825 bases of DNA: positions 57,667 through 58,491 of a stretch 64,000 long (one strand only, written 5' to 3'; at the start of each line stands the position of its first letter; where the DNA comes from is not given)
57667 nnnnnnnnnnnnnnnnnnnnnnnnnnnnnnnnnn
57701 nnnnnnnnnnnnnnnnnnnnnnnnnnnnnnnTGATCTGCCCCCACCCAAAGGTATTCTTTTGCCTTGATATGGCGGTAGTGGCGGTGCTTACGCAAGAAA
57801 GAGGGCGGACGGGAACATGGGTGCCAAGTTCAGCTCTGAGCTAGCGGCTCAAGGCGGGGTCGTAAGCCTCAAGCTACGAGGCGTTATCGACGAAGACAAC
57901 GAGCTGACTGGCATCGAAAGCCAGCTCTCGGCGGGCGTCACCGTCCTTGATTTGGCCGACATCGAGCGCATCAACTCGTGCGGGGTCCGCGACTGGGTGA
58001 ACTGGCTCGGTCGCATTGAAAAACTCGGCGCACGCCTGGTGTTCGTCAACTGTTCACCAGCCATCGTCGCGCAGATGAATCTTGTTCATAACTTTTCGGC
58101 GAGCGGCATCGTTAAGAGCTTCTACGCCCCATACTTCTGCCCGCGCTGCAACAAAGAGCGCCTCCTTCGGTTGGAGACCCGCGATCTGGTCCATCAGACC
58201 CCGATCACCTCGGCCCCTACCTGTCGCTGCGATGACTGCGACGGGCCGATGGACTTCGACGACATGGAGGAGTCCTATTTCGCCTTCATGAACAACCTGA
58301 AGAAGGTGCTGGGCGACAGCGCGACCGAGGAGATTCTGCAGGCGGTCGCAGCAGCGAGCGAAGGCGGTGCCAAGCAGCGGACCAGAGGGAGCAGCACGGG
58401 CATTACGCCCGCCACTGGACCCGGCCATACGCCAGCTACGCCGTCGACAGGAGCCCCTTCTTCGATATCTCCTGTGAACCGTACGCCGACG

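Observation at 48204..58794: Co-directional block: acidic IDP-like protein, tandem AAA+ ATPase, 2207-aa TPR scaffold and STAS-Zn-ribbon-TM protein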

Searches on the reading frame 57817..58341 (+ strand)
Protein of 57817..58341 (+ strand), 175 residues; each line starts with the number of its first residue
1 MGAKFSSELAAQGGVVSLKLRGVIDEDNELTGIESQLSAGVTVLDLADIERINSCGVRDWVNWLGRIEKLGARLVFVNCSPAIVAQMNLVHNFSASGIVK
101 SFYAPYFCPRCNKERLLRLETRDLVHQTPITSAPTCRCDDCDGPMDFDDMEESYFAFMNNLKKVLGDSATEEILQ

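Call 18: find_homologous_proteins(query=window:57817-58341:+, max_evalue=0.001)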
Query window:57817-58341:+ (175 aa): 889 proteins with E <= 0.001 among 1018 candidates; the best 120 are listed.
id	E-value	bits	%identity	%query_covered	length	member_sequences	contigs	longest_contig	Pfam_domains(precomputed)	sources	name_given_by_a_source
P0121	1.1e-85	304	76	100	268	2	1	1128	-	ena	-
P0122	1.8e-74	267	63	100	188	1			-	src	-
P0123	3.1e-74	266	75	88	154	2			-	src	-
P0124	2.8e-73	263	64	100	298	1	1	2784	-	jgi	jgi:anti-anti-sigma regulatory factor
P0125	4.3e-71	256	62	100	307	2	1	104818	-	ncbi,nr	ncbi:MAG: hypothetical protein NZ890_08415 [Myxococcota bacterium]|nr:hypothetical protein [Myxococc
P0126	6.1e-70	252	62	100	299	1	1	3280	-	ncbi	-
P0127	6.1e-69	249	59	100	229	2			-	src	-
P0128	1.0e-68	248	61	100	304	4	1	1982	PF13466.13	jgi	jgi:anti-anti-sigma regulatory factor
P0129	1.7e-68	248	59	100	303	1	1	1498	-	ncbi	-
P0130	2.2e-68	247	59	100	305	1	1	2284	-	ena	-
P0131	2.8e-68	247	58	100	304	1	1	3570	-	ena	-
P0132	3.2e-68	247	59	100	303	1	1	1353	-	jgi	-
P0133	4.2e-68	246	60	100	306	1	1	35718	-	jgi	jgi:anti-anti-sigma regulatory factor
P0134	4.3e-68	246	59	100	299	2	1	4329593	-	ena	-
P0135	4.4e-68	246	59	99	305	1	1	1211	-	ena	-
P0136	7.5e-68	246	62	100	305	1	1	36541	-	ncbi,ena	-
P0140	1.0e-67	245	58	100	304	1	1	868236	-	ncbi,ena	-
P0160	3.5e-67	243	60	99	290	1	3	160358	-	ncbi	-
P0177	2.0e-66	241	61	99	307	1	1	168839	-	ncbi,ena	-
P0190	6.3e-66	239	59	100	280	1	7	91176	PF13466.13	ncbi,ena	-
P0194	8.5e-66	239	59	99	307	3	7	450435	-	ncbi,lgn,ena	-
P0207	1.4e-64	235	58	100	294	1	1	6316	-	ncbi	-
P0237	4.8e-62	227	57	100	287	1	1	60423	-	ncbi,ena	-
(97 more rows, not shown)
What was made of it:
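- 57817..58794 (+): Pair B, gene 2: 325-aa tail-anchored STAS / Zn-ribbon protein. 889 homologues at E<=1e-3 (call 18).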

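Call 19: find_encoding_contigs(protein=P0134, flank=10000, max_places=1)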
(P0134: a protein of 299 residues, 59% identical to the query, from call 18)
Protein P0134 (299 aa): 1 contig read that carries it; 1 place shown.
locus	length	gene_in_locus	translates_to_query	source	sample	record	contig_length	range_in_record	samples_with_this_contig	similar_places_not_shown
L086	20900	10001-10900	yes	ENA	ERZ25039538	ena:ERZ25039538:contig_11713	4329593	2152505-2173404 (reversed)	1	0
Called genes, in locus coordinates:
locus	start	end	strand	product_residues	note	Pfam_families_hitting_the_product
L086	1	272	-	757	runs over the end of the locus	-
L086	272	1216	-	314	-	-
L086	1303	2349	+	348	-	PF13428:TPR_14 (faint), PF07719:TPR_2 (faint), PF13176:TPR_7 (faint), PF14559:TPR_19 (weak), PF13371:TPR_9 (weak), PF13414:TPR_11 (weak), PF08308:PEGA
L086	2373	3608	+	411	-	PF00069:Pkinase, PF07714:PK_Tyr_Ser-Thr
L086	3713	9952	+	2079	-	PF07719:TPR_2 (faint), PF13428:TPR_14 (faint), PF13181:TPR_8 (faint), PF13424:TPR_12 (faint), PF14559:TPR_19 (faint), PF23914:TPR_CcmH_CycH (faint), PF12895:ANAPC3 (faint), PF13429:TPR_15, +5 more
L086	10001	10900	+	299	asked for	-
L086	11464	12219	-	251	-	PF00440:TetR_N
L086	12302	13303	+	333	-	PF00487:FA_desaturase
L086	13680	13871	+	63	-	-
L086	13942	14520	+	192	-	-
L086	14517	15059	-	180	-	PF08448:PAS_4, PF13426:PAS_9 (weak)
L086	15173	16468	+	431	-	PF02743:dCache_1, PF17203:sCache_3_2, PF00672:HAMP, PF07228:SpoIIE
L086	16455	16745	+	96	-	PF07228:SpoIIE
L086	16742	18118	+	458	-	PF09976:TPR_21 (faint), PF00515:TPR_1 (faint), PF07719:TPR_2 (faint), PF13174:TPR_6 (faint), PF13424:TPR_12 (faint), PF12895:ANAPC3 (faint), PF14559:TPR_19 (weak), PF13432:TPR_16 (weak), +5 more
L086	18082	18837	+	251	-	PF07719:TPR_2 (faint), PF13424:TPR_12 (faint), PF13428:TPR_14 (faint), PF13432:TPR_16 (faint), PF14559:TPR_19 (faint)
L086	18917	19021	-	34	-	-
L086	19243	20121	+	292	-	-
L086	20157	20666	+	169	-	-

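Call 20: find_encoding_contigs(protein=P0125, flank=10000, max_places=1)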
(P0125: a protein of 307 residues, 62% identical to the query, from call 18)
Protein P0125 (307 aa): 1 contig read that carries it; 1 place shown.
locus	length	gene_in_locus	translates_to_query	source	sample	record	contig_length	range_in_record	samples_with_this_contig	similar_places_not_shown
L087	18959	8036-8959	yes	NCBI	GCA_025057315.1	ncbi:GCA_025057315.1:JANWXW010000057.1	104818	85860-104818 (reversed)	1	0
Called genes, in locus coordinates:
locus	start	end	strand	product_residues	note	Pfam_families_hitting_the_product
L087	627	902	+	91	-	PF05768:Glrx-like, PF00462:Glutaredoxin (weak)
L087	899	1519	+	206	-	PF00578:AhpC-TSA, PF08534:Redoxin, PF00085:Thioredoxin (weak), PF13905:Thioredoxin_8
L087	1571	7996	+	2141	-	PF13176:TPR_7 (faint), PF13428:TPR_14 (faint), PF14559:TPR_19 (faint), PF00515:TPR_1 (faint), PF07719:TPR_2 (faint), PF12895:ANAPC3 (faint), PF13174:TPR_6 (faint), PF13431:TPR_17 (faint), +3 more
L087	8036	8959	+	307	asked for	-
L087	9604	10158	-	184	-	PF08448:PAS_4, PF13426:PAS_9 (weak)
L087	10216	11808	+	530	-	PF00672:HAMP, PF07228:SpoIIE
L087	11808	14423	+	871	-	PF25062:ARM_TT21_N (faint), PF00515:TPR_1 (faint), PF12895:ANAPC3 (weak), PF13432:TPR_16, PF14559:TPR_19, PF23914:TPR_CcmH_CycH (weak), PF13432:TPR_16 (weak), PF14559:TPR_19 (weak), +10 more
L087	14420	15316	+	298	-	-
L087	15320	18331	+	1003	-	PF01564:Spermine_synth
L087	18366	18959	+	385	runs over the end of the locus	PF01066:CDP-OH_P_transf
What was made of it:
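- On STAS anti-sigma-antagonist / partner-switching protein: No HATPase_c kinase was seen in L086 or L087 (calls 19, 20).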

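Call 58: predict_structure(alignment_id=A6)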
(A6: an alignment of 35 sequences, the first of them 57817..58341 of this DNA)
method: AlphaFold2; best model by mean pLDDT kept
length: 175 residues; sequences in the alignment: 35
mean_pLDDT: 81.4   pTM: 0.81
mean pLDDT of the five models: 81.4, 78.2, 73.3, 73.1, 72.7
residues with pLDDT >= 90: 64; 70-90: 75; 50-70: 35; < 50: 1
segments of 3 or more residues with pLDDT < 50: none
pLDDT, mean of each block of 10 residues (from residue 1): 81 88 86 82 94 91 92 93 89 89 82 82 71 62 59 77 71 71
secondary structure, 60 per line:
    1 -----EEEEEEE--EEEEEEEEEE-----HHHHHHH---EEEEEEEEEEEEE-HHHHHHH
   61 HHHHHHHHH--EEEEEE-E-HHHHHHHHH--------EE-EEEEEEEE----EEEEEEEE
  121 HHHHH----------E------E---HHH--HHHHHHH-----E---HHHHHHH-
elements in order: E6-12 E15-24 H30-36 E40-52 H54-69 E72-77 H81-89 E101-108 E113-120 H121-125 H152-158 H168-174
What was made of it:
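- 58138..58239 (+): Cys-rich ribbon: C108-x2-C111 ... C136-x-C138-x2-C141. The model shows a beta-hairpin at 101-120 (call 58).
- On STAS anti-sigma-antagonist / partner-switching protein: The AF2 model has pLDDT 81 (call 58).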

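Call 61: fold_search(model_id=the predicted structure, library=pdb)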
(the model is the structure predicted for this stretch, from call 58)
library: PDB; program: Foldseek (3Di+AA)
matches with E <= 10: 897; with E <= 0.001: 10
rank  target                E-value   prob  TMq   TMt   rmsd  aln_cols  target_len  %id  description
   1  1vc1_A                9.6e-05  1.00  0.48  0.73   2.5       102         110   17  Crystal structure of the TM1442 protein from Thermotoga maritima, a homolog of the Bacillus subtilis general stress re (released 2004-09-28)
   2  4hyl_B                1.2e-04  1.00  0.38  0.57   1.8        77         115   19  The crystal structure of an anti-sigma-factor antagonist from Haliangium ochraceum DSM 14365 (released 2012-11-28)
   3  4hyl_A                1.7e-04  1.00  0.46  0.69   2.0        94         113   19  The crystal structure of an anti-sigma-factor antagonist from Haliangium ochraceum DSM 14365 (released 2012-11-28)
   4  1tid_B                2.6e-04  1.00  0.35  0.49   3.0        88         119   18  Crystal Structures of the ADP and ATP bound forms of the Bacillus Anti-sigma factor SpoIIAB in complex with the Anti-a (released 2004-06-15)
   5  1tid_D                3.4e-04  1.00  0.36  0.51   3.0        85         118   20  Crystal Structures of the ADP and ATP bound forms of the Bacillus Anti-sigma factor SpoIIAB in complex with the Anti-a (released 2004-06-15)
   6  6m36_H                4.9e-04  1.00  0.45  0.73   2.8       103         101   16  The crystal structure of B. subtilis RsbV/RsbW complex in the monoclinic crystal form (released 2020-07-15)
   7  6m36_B                5.3e-04  1.00  0.42  0.69   2.7        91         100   15  The crystal structure of B. subtilis RsbV/RsbW complex in the monoclinic crystal form (released 2020-07-15)
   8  1thn_B                6.8e-04  1.00  0.42  0.60   2.7        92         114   18  Crystal Structures of the ADP and ATP bound forms of the Bacillus Anti-sigma factor SpoIIAB in complex with the Anti-a (released 2004-06-15)
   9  6m36_D                8.2e-04  1.00  0.44  0.73   2.1        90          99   14  The crystal structure of B. subtilis RsbV/RsbW complex in the monoclinic crystal form (released 2020-07-15)
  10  1til_B                9.2e-04  1.00  0.44  0.63   3.0       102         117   19  Crystal Structures of the ADP and ATP bound forms of the Bacillus Anti-sigma factor SpoIIAB in complex with the Anti-a (released 2004-06-15)
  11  8ih8_A                1.3e-03  1.00  0.35  0.50   2.5        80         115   20  anti-sigmaF factor and Anti-sigmaF factor antagonist complex(usfx-RsfB) (released 2024-02-28)
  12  1th8_B                1.3e-03  1.00  0.42  0.60   2.7        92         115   18  Crystal Structures of the ADP and ATP bound forms of the Bacillus Anti-sigma factor SpoIIAB in complex with the Anti-a (released 2004-06-15)
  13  6xgy_B                3.7e-03  1.00  0.30  0.49   4.2        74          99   24  Crystal structure of E. coli MlaFB ABC transport subunits in the dimeric state (released 2020-07-15)
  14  3if5                  3.9e-03  1.00  0.35  0.16   2.4        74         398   28  Crystal Structure Analysis of Mglu (released 2009-08-04)
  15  1auz_MODEL_1_A        3.9e-03  1.00  0.43  0.61   2.9        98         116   17  SOLUTION STRUCTURE OF SPOIIAA, A PHOSPHORYLATABLE COMPONENT OF THE SYSTEM THAT REGULATES TRANSCRIPTION FACTOR  (released 1998-07-01)
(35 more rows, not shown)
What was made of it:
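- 57817..58794 (+): STAS fold in calls 58 and 61.
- On STAS anti-sigma-antagonist / partner-switching protein: Foldseek probability is 1.00 and TM (target-normalised) up to 0.73 to TM1442, SpoIIAA, RsbV and Haliangium 4hyl (call 61).
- Closest known: STAS partner-switching modules with non-sigma outputs. Same: STAS fold with best structural matches to anti-sigma antagonists (call 61).
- Checked: An AF2 model (pLDDT 81) nevertheless hits SpoIIAA, RsbV and TM1442 with Foldseek probability 1.00 and E about 1e-4 (calls 58, 61).
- STAS fold: Foldseek probability 1.00 to SpoIIAA, RsbV and TM1442 (call 61).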

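Call 81: list_cluster_members(proteins=[P0126, P0129, P0136, P0140, P0160, P0177, P0190, P0194, P0207, P0237])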
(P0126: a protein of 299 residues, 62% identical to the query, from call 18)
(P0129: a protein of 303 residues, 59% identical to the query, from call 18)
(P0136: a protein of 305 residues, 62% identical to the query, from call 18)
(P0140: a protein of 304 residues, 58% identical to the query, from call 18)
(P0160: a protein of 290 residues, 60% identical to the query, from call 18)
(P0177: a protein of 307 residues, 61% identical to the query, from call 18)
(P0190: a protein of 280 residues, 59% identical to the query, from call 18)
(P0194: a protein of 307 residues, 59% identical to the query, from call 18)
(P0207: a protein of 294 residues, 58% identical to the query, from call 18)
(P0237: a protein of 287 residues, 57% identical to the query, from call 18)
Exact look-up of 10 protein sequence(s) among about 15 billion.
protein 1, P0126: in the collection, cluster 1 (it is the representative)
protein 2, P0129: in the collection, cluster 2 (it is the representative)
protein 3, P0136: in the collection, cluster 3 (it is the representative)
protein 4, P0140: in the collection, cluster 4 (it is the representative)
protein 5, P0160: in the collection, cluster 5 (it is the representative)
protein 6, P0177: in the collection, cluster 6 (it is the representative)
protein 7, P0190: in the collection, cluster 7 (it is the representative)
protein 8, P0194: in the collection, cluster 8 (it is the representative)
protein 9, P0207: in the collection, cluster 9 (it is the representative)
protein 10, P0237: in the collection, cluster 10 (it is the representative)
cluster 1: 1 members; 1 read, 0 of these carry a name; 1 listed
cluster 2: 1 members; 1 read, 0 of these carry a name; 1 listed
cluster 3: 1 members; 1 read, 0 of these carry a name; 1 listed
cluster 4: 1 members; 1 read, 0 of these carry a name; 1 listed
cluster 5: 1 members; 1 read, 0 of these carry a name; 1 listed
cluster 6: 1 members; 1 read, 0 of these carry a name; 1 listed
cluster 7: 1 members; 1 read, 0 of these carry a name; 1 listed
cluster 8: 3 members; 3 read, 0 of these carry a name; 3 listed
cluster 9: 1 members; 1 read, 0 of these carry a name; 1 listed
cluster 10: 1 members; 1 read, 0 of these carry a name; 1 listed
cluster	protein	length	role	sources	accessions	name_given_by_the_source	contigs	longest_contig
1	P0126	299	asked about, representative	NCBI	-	-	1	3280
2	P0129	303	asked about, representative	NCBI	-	-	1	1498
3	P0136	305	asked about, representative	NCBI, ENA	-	-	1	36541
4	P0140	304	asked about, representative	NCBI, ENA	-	-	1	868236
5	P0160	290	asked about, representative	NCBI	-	-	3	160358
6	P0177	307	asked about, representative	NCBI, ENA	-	-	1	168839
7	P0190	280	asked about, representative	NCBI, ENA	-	-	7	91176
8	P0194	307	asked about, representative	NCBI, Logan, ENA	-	-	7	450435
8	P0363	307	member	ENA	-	-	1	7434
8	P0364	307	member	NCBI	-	-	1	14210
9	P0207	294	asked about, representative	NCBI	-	-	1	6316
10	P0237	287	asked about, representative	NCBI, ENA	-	-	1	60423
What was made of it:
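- Tried and rejected: The cluster-member look-up gave no organism names (call 81).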
